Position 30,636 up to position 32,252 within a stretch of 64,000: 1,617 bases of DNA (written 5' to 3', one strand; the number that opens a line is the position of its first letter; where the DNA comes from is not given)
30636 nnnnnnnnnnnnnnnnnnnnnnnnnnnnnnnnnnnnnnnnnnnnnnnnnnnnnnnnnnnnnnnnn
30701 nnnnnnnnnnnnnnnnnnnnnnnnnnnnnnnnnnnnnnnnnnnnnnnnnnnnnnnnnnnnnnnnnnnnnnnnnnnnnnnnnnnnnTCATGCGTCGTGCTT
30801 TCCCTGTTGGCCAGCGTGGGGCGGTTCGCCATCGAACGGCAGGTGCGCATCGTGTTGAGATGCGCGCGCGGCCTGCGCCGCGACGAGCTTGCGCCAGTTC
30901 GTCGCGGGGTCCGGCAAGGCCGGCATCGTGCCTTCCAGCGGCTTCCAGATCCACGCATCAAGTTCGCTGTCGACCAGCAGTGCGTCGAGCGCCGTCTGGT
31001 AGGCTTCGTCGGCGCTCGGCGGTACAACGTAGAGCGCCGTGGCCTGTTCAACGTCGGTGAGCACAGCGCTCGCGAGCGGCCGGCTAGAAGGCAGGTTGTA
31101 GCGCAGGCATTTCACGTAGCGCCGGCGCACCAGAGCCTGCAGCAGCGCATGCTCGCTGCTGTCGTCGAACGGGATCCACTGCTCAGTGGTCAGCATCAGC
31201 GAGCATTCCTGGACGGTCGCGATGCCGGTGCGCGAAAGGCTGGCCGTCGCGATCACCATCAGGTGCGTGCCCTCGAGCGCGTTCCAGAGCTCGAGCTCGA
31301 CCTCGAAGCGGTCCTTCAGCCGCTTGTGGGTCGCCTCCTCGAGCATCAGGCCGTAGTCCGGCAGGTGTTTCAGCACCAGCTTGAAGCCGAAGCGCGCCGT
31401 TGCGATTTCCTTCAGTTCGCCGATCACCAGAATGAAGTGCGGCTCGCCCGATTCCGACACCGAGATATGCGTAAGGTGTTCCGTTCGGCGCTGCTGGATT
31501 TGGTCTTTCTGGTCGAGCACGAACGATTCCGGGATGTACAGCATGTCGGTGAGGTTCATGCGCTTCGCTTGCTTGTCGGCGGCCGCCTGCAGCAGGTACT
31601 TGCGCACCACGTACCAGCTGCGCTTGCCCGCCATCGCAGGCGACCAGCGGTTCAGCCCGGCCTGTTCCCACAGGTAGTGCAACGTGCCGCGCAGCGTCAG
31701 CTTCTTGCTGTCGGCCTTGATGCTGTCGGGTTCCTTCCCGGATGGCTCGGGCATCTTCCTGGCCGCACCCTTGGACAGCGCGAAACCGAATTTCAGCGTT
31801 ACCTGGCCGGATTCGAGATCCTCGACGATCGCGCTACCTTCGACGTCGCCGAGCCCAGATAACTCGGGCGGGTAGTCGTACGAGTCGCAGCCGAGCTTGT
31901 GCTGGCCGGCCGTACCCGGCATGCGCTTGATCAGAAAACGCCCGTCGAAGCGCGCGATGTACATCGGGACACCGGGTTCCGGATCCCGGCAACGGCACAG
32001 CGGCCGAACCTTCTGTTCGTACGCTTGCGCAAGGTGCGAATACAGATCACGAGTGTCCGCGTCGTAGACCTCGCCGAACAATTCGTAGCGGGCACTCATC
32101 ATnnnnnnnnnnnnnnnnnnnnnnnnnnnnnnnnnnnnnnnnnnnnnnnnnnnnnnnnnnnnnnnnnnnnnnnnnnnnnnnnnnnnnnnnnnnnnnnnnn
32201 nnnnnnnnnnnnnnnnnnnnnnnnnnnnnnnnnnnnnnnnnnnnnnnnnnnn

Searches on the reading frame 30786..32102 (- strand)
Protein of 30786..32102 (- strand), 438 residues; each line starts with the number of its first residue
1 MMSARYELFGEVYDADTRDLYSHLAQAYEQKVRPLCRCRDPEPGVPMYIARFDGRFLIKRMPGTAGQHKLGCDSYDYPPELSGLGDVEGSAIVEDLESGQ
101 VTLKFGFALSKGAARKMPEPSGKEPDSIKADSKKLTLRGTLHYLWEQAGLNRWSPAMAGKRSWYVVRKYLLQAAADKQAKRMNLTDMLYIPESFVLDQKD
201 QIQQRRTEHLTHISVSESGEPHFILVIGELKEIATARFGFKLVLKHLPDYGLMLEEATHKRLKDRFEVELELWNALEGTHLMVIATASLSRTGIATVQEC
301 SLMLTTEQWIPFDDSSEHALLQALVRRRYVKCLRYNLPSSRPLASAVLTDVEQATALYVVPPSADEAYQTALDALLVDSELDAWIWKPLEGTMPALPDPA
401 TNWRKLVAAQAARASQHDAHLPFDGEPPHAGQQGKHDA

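Call 47: find_encoding_contigs(protein=window:30786-32102:-, flank=10000, max_places=4)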
Protein window:30786-32102:- (438 aa): 24 contigs read that carry it; 4 places shown.
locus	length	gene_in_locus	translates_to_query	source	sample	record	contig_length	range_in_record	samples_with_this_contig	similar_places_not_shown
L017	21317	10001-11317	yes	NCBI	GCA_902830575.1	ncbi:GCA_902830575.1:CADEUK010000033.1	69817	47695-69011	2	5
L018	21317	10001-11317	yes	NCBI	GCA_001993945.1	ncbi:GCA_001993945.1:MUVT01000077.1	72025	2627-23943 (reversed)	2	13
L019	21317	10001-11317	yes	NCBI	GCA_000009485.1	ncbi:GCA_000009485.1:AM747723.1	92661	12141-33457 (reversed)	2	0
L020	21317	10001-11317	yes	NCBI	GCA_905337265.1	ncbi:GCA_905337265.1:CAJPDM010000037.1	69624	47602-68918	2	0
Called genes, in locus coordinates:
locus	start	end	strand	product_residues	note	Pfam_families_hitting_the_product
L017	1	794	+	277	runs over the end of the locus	PF13728:TraF, PF00578:AhpC-TSA (weak)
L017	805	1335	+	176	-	-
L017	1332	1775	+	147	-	PF01844:HNH (faint)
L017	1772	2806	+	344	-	PF07505:DUF5131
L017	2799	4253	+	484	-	PF06122:TraH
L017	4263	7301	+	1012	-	PF07916:TraG_N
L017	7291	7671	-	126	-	-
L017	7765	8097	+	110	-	-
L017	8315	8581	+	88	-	-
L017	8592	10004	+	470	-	PF06414:Zeta_toxin, PF13671:AAA_33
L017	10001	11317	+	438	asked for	PF06666:DUF1173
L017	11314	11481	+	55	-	-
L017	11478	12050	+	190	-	PF03703:bPH_2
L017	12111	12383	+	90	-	-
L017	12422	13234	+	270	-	-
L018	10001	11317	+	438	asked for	PF06666:DUF1173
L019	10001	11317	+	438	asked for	PF06666:DUF1173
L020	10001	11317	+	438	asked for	PF06666:DUF1173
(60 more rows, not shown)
